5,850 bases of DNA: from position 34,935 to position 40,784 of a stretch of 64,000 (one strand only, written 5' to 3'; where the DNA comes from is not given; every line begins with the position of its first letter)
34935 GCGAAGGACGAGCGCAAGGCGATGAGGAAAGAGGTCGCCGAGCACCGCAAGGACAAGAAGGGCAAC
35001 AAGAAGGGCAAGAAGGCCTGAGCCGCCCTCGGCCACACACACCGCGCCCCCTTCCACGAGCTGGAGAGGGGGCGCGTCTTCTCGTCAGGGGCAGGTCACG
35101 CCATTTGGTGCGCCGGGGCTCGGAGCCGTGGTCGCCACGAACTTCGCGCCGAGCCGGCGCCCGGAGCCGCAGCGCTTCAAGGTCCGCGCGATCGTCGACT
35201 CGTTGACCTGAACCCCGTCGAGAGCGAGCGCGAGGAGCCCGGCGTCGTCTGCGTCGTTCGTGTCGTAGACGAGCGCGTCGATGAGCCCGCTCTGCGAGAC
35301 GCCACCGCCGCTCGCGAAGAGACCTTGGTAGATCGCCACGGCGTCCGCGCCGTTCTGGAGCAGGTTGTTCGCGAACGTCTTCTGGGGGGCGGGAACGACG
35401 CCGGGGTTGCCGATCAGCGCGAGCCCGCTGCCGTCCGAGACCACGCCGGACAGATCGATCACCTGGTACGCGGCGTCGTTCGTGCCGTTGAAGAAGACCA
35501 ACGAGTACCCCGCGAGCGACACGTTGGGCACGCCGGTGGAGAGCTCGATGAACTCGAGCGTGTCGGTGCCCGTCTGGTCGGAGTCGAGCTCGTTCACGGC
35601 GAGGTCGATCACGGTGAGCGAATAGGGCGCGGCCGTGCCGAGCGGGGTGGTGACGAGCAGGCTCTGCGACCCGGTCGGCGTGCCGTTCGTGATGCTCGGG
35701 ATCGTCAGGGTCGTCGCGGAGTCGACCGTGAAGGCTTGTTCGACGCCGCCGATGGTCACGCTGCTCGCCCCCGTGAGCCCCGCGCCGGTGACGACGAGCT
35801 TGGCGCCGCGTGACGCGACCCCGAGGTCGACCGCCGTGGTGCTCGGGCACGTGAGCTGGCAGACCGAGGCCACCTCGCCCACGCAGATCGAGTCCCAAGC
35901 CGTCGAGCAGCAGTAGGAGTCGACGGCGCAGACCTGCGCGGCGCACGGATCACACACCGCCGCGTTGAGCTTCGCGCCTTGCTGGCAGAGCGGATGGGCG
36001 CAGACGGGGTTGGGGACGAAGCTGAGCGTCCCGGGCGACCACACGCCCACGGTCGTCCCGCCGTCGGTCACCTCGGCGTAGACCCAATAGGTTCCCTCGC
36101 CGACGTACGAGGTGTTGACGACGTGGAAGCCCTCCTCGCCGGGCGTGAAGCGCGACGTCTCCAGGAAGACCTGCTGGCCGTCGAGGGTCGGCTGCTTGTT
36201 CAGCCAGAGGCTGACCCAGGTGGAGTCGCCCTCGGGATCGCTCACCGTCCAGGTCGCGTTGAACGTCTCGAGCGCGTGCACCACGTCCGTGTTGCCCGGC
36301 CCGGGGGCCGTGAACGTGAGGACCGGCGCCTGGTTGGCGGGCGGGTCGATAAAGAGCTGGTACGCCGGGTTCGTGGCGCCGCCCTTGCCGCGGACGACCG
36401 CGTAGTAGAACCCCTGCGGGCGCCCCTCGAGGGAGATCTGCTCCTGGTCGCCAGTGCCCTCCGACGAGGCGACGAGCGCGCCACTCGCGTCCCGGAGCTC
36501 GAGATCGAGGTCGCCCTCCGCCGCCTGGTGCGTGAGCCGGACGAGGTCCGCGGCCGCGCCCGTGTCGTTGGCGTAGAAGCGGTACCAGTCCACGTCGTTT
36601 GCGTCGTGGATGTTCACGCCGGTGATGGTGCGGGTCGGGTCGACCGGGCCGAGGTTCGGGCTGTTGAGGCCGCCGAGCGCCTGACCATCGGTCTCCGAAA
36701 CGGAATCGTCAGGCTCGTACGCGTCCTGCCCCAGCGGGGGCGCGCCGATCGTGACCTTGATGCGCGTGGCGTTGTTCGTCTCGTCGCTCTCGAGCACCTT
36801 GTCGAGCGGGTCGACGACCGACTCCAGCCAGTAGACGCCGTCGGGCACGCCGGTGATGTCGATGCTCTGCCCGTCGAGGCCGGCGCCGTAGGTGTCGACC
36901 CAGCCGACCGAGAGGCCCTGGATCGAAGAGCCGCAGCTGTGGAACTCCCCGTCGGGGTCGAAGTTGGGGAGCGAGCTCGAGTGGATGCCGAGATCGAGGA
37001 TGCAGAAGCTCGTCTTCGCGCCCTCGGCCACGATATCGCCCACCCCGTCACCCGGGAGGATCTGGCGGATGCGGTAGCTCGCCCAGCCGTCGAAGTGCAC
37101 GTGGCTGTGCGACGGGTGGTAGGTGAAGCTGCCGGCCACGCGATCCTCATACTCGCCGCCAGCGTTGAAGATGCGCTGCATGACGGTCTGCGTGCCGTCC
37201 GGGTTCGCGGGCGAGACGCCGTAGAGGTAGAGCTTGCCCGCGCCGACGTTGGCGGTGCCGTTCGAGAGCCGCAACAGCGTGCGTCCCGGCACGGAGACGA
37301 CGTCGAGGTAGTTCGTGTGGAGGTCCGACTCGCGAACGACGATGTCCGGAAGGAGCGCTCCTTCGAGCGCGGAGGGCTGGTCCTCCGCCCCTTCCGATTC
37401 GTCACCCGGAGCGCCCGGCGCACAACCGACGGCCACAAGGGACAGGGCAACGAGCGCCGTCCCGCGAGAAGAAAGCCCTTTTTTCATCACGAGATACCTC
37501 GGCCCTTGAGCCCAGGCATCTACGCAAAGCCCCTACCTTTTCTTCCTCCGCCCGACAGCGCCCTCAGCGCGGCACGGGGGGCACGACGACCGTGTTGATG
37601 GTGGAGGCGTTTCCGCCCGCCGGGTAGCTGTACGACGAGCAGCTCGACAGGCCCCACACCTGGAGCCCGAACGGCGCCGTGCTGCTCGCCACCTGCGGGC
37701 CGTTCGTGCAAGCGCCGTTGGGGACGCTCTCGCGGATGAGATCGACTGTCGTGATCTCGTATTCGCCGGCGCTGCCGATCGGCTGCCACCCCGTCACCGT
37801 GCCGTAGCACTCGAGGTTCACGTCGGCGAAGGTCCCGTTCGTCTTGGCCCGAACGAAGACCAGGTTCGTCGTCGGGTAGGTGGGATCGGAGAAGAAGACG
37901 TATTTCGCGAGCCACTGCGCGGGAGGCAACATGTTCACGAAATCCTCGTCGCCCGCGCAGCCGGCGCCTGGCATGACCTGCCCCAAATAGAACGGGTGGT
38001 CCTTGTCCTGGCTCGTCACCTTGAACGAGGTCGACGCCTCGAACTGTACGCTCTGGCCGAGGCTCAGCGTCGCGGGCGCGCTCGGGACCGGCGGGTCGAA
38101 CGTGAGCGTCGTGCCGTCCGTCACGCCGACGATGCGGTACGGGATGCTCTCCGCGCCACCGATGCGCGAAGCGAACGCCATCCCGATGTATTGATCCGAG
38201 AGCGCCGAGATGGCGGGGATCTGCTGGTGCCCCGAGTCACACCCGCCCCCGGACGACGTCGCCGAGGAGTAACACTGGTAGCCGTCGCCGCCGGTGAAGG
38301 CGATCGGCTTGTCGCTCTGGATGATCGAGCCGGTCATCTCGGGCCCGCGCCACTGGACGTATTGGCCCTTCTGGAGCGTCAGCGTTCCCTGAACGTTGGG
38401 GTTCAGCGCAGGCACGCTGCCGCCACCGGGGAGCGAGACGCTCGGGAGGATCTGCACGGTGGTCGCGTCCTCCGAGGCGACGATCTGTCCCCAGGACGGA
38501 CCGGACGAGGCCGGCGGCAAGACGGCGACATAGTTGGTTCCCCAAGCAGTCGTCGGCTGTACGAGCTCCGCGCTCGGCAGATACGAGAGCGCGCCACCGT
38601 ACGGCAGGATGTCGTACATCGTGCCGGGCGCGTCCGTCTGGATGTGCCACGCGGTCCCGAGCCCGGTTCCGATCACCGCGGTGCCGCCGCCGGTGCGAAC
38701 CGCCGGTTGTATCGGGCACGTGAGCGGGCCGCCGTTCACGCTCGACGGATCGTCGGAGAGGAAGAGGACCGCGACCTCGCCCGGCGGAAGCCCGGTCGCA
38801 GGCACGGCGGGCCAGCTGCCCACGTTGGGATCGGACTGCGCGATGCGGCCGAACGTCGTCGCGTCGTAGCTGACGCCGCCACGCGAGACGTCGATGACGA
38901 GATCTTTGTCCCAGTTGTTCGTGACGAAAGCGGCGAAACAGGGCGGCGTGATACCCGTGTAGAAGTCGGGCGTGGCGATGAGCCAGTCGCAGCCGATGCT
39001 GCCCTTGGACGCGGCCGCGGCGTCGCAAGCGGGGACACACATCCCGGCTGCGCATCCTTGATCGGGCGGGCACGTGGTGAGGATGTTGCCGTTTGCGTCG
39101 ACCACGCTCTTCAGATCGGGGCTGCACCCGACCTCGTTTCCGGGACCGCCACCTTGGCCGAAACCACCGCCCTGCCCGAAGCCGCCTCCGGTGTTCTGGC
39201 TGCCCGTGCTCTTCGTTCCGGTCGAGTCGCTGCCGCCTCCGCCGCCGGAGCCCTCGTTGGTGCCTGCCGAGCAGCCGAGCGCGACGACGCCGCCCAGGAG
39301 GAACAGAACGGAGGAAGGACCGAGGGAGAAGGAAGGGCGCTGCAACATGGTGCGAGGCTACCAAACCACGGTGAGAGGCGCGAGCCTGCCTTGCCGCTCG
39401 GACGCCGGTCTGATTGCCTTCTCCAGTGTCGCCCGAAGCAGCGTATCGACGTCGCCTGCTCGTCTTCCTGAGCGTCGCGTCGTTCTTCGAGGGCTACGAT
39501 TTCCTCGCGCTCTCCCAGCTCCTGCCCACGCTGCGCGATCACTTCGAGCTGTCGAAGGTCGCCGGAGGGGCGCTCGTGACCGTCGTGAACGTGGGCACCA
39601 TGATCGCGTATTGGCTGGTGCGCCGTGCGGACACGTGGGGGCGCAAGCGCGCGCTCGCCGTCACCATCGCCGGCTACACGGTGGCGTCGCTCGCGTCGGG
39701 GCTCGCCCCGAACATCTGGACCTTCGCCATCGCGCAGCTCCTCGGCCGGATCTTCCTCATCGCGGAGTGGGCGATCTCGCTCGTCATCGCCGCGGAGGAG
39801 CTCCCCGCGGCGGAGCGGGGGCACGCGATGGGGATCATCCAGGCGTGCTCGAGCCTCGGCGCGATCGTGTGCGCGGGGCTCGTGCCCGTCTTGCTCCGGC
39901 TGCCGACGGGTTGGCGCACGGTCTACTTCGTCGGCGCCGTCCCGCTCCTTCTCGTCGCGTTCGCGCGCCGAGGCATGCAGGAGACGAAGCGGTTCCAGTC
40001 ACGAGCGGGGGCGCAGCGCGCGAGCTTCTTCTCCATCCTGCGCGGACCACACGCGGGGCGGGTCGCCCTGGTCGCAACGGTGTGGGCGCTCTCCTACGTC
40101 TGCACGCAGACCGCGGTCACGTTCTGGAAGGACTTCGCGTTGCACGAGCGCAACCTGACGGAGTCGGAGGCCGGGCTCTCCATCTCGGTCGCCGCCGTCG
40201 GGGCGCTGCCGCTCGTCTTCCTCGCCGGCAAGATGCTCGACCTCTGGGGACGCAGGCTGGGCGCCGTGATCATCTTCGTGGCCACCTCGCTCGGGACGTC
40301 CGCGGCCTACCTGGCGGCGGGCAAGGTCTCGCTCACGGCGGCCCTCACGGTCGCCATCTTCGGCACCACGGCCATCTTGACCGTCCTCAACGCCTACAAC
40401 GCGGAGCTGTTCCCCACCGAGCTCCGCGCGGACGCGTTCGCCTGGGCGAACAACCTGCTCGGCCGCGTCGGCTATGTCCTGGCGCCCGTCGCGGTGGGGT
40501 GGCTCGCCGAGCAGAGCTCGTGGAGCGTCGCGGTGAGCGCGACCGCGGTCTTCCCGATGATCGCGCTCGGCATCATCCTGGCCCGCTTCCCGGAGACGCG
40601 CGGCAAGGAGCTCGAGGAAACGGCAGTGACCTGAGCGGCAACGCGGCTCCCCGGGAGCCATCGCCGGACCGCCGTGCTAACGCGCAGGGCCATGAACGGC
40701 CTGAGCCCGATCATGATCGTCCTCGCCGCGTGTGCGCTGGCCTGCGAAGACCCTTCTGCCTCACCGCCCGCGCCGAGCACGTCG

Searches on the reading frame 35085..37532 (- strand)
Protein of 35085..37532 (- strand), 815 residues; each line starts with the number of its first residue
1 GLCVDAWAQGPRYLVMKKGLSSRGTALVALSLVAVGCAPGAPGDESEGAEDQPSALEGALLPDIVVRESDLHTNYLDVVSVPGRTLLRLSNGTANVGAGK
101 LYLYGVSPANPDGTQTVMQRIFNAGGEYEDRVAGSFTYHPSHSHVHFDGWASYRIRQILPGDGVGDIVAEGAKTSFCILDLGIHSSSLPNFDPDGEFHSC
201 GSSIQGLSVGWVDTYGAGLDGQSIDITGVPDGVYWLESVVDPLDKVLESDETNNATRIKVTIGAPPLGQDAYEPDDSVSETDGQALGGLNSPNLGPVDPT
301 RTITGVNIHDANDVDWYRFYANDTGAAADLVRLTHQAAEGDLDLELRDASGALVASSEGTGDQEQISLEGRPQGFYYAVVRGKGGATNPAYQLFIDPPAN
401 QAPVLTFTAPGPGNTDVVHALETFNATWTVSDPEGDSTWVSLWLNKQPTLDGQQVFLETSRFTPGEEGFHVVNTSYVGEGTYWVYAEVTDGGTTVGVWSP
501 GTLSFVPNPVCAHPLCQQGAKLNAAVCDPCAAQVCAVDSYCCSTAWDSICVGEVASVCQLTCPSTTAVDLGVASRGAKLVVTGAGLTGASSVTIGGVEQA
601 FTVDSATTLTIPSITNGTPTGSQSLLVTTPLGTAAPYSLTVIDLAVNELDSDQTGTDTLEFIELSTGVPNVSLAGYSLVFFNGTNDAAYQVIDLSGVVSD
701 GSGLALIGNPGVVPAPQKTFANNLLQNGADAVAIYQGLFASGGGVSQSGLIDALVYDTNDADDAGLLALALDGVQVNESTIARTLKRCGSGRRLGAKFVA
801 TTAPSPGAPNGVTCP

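Call 73: search_protein_families(library=pfam, proteins=[window:35085-37532:-], max_evalue=0.0001)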
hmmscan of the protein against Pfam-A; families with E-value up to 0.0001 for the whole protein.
window:35085-37532:- (815 aa): 1 family
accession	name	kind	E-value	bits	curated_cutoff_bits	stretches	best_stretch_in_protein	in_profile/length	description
PF01186.22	Lysyl_oxidase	-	2.3e-16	60.5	20.4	1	135-260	77-192/204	Lysyl oxidase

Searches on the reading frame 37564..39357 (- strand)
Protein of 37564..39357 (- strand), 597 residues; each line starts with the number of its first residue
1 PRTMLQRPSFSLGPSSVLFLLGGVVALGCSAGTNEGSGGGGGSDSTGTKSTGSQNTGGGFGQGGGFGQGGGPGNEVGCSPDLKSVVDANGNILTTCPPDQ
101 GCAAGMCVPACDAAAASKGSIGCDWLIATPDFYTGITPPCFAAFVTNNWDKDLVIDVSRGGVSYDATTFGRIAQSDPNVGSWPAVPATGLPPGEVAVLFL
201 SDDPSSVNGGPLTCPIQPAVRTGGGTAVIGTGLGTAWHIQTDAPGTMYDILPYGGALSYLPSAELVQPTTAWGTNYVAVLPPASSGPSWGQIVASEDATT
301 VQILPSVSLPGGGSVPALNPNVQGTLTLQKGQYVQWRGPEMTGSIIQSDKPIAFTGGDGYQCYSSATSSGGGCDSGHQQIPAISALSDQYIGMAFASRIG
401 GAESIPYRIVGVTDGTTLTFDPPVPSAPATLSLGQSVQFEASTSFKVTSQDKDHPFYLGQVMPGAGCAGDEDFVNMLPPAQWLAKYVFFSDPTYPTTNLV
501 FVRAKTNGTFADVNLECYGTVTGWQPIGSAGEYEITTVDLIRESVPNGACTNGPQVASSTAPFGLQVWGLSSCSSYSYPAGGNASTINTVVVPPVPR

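Call 73: search_protein_families(library=pfam, proteins=[window:37564-39357:-], max_evalue=0.0001)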
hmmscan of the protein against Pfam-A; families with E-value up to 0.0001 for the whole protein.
window:37564-39357:- (597 aa): 1 family
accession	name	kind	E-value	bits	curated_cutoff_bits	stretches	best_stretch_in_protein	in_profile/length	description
PF17517.7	IgGFc_binding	-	1.5e-79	267.8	25.6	1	263-569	2-297/297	IgGFc binding protein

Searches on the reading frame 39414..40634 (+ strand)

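Call 73: search_protein_families(library=pfam, proteins=[window:39414-40634:+], max_evalue=0.0001)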
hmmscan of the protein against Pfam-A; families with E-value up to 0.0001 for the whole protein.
window:39414-40634:+ (406 aa): 2 families
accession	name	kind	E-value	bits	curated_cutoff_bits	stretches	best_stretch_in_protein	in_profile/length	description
PF07690.21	MFS_1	-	4.2e-36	125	33.4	2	19-233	1-220/347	Major Facilitator Superfamily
PF00083.30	Sugar_tr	-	5.4e-17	62.2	22.3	1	19-199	5-202/452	Sugar (and other) transporter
